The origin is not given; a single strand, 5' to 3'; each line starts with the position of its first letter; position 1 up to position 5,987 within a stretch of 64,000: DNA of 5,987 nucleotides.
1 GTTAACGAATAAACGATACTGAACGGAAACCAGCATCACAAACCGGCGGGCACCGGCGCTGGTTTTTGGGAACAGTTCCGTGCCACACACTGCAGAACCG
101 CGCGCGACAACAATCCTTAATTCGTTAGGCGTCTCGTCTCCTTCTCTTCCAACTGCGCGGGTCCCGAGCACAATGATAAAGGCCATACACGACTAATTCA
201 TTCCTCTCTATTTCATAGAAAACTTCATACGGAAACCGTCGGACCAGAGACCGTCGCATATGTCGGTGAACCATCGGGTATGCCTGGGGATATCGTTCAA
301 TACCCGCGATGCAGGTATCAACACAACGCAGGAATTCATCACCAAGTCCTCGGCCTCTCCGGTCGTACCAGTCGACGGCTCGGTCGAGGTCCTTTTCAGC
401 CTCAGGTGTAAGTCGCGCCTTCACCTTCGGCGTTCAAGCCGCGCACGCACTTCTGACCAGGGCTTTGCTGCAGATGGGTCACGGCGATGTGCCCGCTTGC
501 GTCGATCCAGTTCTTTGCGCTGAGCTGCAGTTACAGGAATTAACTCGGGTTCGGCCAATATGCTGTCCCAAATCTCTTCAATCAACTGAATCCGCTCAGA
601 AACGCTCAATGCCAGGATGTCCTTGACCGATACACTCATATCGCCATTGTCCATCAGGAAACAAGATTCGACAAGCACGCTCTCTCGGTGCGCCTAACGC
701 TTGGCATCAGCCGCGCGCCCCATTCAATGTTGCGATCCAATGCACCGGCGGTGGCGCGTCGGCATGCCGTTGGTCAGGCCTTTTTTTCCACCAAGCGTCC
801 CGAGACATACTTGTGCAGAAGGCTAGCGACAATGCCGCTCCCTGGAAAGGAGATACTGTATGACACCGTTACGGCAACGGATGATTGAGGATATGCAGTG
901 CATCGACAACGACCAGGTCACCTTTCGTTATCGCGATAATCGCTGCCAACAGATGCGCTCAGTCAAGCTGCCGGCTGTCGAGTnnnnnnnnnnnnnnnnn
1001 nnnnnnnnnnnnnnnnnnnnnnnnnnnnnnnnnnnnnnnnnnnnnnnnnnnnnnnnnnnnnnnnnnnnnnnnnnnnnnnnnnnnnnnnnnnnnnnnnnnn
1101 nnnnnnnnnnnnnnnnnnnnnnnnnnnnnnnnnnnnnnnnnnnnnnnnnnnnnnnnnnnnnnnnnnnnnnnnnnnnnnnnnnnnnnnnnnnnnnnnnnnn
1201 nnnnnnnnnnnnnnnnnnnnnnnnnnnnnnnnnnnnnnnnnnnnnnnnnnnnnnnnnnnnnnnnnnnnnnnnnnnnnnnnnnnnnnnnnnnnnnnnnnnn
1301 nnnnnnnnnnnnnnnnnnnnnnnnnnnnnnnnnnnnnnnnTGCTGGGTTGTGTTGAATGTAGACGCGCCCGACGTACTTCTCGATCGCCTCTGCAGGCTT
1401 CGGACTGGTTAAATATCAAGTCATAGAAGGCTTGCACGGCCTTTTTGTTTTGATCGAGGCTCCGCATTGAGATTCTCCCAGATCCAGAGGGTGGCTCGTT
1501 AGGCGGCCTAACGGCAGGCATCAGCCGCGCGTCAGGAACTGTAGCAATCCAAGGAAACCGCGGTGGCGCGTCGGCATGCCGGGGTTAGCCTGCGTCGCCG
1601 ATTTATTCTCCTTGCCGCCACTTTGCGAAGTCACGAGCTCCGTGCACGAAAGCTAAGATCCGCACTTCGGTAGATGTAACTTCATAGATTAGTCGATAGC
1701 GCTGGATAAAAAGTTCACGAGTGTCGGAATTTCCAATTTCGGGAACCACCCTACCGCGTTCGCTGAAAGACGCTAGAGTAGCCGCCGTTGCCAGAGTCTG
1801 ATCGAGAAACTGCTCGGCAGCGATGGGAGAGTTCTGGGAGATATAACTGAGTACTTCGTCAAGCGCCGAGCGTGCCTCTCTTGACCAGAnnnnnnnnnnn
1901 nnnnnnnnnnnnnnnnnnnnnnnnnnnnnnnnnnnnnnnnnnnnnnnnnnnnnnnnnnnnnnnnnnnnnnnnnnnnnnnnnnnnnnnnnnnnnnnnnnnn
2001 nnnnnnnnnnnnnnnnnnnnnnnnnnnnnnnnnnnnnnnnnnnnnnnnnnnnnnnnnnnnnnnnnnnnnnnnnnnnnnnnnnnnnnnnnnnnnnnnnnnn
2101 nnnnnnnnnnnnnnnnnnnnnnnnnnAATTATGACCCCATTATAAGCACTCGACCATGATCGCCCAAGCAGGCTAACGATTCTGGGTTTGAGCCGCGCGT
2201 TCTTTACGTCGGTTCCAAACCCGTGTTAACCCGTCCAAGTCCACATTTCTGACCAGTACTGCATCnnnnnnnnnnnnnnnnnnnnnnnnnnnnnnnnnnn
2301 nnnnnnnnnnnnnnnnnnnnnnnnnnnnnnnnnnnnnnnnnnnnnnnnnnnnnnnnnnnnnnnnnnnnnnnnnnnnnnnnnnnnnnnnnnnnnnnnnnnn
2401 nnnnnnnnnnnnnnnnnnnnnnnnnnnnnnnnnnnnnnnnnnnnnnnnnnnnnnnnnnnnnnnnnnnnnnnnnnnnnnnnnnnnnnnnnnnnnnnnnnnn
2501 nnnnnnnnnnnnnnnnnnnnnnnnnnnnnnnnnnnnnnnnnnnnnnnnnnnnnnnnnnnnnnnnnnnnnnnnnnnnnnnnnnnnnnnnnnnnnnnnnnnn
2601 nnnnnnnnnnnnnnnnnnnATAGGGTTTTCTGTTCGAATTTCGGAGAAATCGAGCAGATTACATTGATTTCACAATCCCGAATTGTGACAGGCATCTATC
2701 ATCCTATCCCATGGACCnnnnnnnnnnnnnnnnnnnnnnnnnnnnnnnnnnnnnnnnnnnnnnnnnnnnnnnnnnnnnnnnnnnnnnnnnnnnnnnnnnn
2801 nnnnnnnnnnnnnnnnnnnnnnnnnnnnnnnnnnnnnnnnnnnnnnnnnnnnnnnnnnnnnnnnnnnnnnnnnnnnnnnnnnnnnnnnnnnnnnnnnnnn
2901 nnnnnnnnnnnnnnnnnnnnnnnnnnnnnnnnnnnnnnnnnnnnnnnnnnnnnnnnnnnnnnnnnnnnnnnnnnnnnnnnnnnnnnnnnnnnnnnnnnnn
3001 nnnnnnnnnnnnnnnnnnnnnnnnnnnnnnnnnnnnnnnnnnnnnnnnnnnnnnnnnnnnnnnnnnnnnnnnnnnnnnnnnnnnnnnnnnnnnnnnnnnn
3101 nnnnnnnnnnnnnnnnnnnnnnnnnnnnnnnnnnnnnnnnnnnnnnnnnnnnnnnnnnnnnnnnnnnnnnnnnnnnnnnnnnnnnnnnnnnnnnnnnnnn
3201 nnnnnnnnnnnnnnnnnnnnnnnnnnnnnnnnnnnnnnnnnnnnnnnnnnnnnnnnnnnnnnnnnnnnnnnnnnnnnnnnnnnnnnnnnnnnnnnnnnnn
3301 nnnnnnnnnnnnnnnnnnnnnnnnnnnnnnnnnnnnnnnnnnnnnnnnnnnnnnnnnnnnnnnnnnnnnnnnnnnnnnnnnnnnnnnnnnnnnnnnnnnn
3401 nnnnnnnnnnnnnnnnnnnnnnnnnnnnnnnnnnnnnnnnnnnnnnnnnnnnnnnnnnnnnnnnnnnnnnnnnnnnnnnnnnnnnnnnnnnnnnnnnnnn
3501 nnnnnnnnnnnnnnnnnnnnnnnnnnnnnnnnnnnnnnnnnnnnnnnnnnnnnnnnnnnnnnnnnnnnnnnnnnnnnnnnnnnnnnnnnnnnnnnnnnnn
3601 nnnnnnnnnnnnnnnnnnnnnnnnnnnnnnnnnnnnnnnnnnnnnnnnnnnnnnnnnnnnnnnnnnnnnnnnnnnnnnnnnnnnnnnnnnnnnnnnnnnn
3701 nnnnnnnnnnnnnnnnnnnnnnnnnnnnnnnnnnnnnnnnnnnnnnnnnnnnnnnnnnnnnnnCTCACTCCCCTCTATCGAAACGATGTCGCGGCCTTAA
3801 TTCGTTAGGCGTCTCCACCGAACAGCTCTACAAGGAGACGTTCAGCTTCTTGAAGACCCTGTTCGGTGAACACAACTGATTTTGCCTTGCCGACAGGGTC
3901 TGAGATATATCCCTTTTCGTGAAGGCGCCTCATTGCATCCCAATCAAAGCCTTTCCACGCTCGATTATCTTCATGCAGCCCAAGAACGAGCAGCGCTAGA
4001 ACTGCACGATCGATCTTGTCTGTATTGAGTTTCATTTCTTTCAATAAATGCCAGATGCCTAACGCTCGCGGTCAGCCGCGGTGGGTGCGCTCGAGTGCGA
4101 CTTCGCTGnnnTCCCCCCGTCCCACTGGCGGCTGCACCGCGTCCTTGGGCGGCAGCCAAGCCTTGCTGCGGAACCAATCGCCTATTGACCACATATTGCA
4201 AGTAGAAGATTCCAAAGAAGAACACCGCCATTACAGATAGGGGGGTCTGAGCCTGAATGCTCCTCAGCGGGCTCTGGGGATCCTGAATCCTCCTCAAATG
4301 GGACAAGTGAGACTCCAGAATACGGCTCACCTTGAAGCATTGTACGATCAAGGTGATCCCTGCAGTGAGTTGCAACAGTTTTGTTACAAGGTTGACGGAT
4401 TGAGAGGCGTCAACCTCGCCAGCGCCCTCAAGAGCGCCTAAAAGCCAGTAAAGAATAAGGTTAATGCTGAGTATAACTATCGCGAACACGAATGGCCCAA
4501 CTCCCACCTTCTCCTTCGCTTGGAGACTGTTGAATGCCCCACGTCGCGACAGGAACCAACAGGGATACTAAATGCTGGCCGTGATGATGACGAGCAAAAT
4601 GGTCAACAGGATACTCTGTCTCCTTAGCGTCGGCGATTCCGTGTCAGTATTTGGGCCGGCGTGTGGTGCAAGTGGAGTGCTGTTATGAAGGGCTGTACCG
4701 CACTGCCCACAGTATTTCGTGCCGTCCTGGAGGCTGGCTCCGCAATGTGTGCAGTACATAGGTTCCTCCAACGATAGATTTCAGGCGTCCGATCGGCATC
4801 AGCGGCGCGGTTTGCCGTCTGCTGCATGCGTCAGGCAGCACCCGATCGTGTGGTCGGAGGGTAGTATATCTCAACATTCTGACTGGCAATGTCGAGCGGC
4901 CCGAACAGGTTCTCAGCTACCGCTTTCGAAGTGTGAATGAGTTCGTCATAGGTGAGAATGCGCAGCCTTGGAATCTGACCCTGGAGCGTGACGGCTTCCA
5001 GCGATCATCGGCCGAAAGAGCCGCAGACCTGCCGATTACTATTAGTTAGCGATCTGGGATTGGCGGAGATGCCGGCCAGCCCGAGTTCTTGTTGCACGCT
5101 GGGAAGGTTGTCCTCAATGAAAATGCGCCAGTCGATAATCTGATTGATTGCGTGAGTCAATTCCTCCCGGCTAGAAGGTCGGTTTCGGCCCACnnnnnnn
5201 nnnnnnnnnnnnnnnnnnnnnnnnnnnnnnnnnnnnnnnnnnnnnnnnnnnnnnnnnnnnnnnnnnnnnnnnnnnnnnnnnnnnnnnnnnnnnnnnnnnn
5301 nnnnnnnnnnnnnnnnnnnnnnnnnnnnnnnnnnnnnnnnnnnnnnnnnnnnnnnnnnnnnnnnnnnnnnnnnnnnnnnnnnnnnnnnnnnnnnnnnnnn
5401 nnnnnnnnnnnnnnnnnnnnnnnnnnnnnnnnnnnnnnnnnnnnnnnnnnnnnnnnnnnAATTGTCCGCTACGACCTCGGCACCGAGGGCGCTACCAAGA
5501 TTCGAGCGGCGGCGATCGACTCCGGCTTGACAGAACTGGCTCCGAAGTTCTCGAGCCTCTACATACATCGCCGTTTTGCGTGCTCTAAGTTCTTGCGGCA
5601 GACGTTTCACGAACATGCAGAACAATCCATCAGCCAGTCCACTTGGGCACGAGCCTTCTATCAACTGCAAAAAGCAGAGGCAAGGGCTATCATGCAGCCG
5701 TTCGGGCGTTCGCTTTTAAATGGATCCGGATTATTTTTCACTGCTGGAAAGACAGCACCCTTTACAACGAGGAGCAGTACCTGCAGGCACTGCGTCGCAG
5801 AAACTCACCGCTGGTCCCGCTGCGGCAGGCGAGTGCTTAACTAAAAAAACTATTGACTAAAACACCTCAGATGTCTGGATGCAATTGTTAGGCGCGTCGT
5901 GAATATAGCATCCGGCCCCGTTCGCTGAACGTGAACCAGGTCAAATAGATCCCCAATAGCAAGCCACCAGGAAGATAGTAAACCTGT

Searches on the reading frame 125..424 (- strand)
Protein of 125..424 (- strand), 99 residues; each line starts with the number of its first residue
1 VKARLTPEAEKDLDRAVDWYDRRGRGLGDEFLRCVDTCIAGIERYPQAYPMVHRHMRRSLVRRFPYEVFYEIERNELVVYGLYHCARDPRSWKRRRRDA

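Call 45: search_protein_families(library=pfam, proteins=[window:125-424:-], max_evalue=0.01)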
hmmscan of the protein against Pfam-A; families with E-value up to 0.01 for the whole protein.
window:125-424:- (99 aa): 1 family
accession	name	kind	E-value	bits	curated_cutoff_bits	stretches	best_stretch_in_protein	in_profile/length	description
PF05016.21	ParE_toxin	-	1.7e-09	38.5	23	1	4-88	2-88/89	ParE toxin of type II toxin-antitoxin system, parDE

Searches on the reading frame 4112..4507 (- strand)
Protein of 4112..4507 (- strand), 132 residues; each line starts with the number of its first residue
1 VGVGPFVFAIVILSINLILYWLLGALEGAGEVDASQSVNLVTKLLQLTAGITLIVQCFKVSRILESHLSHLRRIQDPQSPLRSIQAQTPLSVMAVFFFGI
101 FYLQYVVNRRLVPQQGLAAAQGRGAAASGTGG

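Call 8: search_protein_families(library=pfam, proteins=[window:4112-4507:-], max_evalue=1)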
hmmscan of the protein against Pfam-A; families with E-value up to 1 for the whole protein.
window:4112-4507:- (132 aa): 1 family
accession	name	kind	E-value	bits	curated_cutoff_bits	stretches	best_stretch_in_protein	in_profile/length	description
PF05296.19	TAS2R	-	0.21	11.1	22.2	1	42-108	180-249/303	Taste receptor protein (TAS2R)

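Call 67: search_protein_families(library=padloc, proteins=[window:4112-4507:-], max_evalue=0.01)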
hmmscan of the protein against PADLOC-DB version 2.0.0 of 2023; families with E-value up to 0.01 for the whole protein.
window:4112-4507:- (132 aa): 0 families

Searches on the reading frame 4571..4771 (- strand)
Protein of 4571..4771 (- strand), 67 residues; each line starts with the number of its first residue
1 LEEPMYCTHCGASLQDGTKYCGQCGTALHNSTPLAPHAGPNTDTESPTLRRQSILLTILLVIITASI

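Call 8: search_protein_families(library=pfam, proteins=[window:4571-4771:-], max_evalue=1)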
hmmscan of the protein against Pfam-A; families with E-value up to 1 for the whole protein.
window:4571-4771:- (67 aa): 18 families
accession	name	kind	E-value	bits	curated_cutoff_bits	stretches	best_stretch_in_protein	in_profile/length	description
PF13240.11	Zn_Ribbon_1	-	5.4e-09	36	25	1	6-28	1-23/23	zinc-ribbon domain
PF12773.13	DZR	-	1.5e-05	25.5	27.3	1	7-29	1-23/45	Double zinc ribbon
PF14803.11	Zn_ribbon_Nudix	-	0.00026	21.3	25.6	1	19-33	1-15/34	Nudix N-terminal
PF13248.11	Zn_ribbon_3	-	0.00078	19.3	27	1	6-26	4-24/26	zinc-ribbon domain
PF24463.1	DUF7577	-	0.00088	19.3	28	1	4-28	2-26/27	Domain of unknown function (DUF7577)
PF17032.10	Zn_ribbon_15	-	0.0061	17.8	28.9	1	5-25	53-73/73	zinc-ribbon family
PF00130.28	C1_1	-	0.0084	16.4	26.5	1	2-30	9-40/53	Phorbol esters/diacylglycerol binding domain (C1 domain)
PF09297.16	Zn_ribbon_NUD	-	0.0084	16.2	24.8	1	18-28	3-13/32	NADH pyrophosphatase zinc ribbon domain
PF18912.6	DZR_2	-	0.009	16.3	27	1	6-25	9-28/56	Double zinc ribbon domain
PF23108.1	Zf-C2H2_ZNF451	-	0.041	14.1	29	1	5-37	20-52/57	Two consecutive Zinc fingers C2H2 type, ZNF451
PF14446.12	Prok-RING_1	-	0.064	13.7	29.1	1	6-30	6-32/54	Prokaryotic RING finger family 1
PF23455.1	DUF7129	-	0.066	13.4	30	1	7-30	14-39/45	Domain of unknown function (DUF7129)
PF14149.11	YhfH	-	0.078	13.3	27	0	18-29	13-24/37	YhfH-like protein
PF11781.13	Zn_ribbon_RRN7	-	0.11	12.6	27.1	1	13-26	17-29/32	Zinc-finger of RNA-polymerase I-specific TFIIB, Rrn7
PF22289.1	DmmA-like_C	-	0.12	12.7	27.4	1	5-28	2-28/44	Dimethylamine monooxygenase subunit DmmA-like, C-terminal domain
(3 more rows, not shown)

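Call 67: search_protein_families(library=padloc, proteins=[window:4571-4759:-], max_evalue=0.01)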
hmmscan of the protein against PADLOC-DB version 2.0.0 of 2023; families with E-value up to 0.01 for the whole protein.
window:4571-4759:- (63 aa): 0 families

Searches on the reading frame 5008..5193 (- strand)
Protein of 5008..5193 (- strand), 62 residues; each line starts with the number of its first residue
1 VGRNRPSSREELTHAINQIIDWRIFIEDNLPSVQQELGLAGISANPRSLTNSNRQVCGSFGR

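Call 8: search_protein_families(library=pfam, proteins=[window:5008-5193:-], max_evalue=1)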
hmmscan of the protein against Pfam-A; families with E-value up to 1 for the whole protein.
window:5008-5193:- (62 aa): 1 family
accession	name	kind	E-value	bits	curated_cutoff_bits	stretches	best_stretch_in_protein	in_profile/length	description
PF14082.12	SduA_C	-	0.03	14.9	27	1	6-33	68-95/159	Shedu protein SduA, C-terminal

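Call 49: search_protein_families(library=ncbifam, proteins=[window:5008-5193:-], max_evalue=0.1)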
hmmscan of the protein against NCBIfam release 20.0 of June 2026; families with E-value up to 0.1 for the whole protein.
window:5008-5193:- (62 aa): 0 families

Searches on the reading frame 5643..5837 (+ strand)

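Call 45: search_protein_families(library=pfam, proteins=[window:5643-5837:+], max_evalue=0.01)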
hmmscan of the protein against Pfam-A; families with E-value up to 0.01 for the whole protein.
window:5643-5837:+ (65 aa): 0 families

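Call 49: search_protein_families(library=ncbifam, proteins=[window:5643-5837:+], max_evalue=0.1)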
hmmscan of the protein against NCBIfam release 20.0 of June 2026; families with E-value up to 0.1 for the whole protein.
window:5643-5837:+ (65 aa): 1 family
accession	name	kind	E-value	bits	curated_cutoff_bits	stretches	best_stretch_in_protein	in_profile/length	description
NF033542.1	transpos_IS110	equivalog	0.0071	15.5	140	1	10-38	313-341/343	IS110 family RNA-guided transposase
